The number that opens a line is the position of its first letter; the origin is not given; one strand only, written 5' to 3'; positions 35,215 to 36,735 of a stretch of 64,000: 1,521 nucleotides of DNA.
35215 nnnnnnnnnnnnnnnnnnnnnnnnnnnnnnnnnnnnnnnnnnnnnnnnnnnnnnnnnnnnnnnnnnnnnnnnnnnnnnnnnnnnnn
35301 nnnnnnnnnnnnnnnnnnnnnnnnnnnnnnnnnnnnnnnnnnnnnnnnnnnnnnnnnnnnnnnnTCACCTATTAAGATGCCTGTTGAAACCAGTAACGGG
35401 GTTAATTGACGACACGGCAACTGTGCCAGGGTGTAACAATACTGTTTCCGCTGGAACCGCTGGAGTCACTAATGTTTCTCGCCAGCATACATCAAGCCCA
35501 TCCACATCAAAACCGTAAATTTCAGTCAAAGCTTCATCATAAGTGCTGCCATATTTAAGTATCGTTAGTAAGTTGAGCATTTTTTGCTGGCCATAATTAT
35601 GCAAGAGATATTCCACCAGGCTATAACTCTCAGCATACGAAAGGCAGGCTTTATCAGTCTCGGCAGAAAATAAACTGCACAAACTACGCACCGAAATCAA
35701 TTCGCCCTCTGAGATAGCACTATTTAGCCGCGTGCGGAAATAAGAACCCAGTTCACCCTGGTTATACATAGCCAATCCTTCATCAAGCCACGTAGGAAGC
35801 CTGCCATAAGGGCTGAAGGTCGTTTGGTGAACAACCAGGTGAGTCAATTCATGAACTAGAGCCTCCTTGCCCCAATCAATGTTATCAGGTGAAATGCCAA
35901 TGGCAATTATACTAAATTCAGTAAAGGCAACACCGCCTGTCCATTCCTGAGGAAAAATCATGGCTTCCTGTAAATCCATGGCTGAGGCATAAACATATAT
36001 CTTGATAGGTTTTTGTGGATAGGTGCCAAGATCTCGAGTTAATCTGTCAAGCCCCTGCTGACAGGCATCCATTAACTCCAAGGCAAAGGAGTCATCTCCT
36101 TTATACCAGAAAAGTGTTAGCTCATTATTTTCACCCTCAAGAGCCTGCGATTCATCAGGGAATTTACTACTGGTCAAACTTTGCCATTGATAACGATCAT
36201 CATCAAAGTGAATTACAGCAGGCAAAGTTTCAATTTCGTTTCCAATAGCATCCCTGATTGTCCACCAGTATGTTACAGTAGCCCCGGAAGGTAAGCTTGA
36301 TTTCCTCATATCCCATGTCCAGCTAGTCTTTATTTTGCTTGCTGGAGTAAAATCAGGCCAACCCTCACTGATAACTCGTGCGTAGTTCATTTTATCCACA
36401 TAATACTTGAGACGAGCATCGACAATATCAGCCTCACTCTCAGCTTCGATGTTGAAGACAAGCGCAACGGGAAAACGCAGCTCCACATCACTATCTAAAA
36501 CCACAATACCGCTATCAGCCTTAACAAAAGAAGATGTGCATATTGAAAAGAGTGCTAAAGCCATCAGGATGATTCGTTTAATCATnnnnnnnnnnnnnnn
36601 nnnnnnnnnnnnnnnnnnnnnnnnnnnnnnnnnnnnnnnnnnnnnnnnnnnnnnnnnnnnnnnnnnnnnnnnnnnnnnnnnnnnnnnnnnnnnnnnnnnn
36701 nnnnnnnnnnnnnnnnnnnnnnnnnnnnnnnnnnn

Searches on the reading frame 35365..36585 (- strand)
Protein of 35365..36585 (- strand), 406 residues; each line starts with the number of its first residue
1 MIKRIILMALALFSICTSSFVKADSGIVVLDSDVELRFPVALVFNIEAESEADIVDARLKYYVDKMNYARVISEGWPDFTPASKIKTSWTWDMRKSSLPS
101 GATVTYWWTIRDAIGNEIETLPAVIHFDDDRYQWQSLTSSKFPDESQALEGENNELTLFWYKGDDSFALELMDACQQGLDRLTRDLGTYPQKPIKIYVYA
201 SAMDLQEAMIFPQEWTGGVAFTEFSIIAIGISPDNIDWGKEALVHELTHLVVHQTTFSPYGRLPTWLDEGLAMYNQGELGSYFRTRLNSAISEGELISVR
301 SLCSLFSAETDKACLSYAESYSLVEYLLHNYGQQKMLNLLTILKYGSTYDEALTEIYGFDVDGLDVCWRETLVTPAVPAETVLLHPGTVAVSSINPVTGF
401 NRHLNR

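Call 39: search_protein_families(library=pfam, proteins=[window:35365-36585:-], max_evalue=0.00001)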
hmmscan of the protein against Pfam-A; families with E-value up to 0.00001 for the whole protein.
window:35365-36585:- (406 aa): 1 family
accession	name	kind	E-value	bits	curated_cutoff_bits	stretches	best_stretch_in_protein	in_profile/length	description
PF13485.12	Peptidase_MA_2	-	7.8e-82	274.4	32.4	1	175-373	2-200/201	Peptidase MA superfamily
